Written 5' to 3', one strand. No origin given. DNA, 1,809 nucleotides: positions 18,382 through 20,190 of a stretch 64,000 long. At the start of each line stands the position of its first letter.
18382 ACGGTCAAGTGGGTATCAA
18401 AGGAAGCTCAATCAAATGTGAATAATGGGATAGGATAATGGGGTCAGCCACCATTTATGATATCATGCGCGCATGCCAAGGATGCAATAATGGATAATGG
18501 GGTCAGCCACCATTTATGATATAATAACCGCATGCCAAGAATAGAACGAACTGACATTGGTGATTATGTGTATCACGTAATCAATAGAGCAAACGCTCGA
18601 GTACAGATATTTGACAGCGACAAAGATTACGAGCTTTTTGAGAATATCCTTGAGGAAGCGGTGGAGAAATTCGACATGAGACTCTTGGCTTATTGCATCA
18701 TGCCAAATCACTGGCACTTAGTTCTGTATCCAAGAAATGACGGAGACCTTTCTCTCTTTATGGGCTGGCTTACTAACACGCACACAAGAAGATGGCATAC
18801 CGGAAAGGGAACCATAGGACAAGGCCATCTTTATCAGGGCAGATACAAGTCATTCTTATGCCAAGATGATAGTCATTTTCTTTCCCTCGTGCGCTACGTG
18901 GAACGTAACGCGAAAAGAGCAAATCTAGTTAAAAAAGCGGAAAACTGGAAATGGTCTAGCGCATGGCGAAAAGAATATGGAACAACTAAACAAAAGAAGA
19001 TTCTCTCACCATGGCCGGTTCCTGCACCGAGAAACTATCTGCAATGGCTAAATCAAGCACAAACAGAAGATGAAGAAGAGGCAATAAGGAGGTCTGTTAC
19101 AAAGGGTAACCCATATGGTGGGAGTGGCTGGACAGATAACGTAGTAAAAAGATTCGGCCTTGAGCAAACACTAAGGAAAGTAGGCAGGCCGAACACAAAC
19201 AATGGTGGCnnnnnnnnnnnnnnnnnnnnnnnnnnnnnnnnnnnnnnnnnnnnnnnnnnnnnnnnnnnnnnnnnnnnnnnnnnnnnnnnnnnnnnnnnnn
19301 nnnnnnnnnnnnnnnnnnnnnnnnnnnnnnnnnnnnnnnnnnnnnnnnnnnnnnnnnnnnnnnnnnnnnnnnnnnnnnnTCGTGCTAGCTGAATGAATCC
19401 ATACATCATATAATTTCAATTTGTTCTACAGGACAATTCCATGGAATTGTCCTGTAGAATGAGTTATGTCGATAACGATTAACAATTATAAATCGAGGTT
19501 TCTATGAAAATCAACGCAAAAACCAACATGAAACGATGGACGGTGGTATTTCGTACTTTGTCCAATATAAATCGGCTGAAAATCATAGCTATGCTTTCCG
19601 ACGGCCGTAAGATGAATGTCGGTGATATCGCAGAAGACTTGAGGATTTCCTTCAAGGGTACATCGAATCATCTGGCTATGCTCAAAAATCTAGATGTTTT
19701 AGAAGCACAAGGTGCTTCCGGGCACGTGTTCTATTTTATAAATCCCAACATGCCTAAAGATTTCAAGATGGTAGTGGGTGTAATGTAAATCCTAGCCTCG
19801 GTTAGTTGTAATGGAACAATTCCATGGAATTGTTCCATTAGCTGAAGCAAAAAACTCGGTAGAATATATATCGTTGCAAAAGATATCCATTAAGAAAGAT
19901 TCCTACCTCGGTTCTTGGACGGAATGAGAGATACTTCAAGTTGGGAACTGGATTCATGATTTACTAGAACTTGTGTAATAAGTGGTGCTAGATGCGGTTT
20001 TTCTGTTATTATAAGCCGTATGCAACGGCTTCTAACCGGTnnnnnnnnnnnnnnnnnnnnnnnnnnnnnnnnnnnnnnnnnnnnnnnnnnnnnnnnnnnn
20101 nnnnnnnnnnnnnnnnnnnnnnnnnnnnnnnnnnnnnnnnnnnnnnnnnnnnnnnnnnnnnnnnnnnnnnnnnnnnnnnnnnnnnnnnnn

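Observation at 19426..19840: ArsR-like regulator gene bracketed by two 32-bp perfect palindromes sharing a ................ core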

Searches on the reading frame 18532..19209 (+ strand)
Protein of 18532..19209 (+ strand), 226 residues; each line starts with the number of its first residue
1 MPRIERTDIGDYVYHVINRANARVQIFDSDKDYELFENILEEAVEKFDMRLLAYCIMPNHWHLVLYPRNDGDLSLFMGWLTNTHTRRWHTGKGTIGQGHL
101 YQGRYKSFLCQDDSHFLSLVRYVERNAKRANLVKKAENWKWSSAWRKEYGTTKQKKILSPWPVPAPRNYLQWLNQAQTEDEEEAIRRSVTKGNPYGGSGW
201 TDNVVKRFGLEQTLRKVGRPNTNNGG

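Call 5: search_protein_families(library=pfam, proteins=[window:18532-19209:+], max_evalue=0.01)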
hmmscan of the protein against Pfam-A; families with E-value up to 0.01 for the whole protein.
window:18532-19209:+ (226 aa): 1 family
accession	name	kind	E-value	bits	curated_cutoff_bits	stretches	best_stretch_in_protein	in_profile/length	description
PF01797.21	Y1_Tnp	-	1e-17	64.8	23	1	12-126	5-121/121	Transposase IS200 like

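Call 57: search_protein_families(library=ncbifam, proteins=[window:18532-19209:+], max_evalue=0.001)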
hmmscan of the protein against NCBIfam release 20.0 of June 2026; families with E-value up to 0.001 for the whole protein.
window:18532-19209:+ (226 aa): 2 families
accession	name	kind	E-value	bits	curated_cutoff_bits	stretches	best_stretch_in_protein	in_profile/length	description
NF047646.1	REP_Tyr_transpos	equivalog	7.7e-18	64.8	80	1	5-142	3-146/146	REP-associated tyrosine transposase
NF033573.1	transpos_IS200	equivalog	0.00093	19.4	55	0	11-86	10-84/126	IS200/IS605 family transposase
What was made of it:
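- Checked: The 'IS200-like' neighbour (18532-19212) is closer to a REP-associated tyrosine transposase (calls 5, 57).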

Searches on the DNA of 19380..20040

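Call 58: search_rna_families(source=window, start=19380, end=20040, threshold=evalue, max_evalue=1)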
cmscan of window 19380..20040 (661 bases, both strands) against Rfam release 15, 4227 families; matches with E-value up to 1: 5.
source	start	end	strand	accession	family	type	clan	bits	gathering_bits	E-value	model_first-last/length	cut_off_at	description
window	19414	19469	+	RF04145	MIR8706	Gene; miRNA;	-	23.7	95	0.044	1-101/101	no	MIR8706 microRNA precursor family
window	19809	19909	-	RF02432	SpF25_sRNA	Gene; sRNA;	-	21.1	48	0.69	1-102/102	no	Streptococcus sRNA SpF25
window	19409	19474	+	RF00768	MIR405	Gene; miRNA;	-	20.6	102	0.79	1-83/83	no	MIR405 microRNA precursor family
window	19423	19460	-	RF04145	MIR8706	Gene; miRNA;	-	19.5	95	0.57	1-101/101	no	MIR8706 microRNA precursor family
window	19420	19467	-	RF00989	mir-492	Gene; miRNA;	-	17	76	0.43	1-75/75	no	mir-492 microRNA precursor family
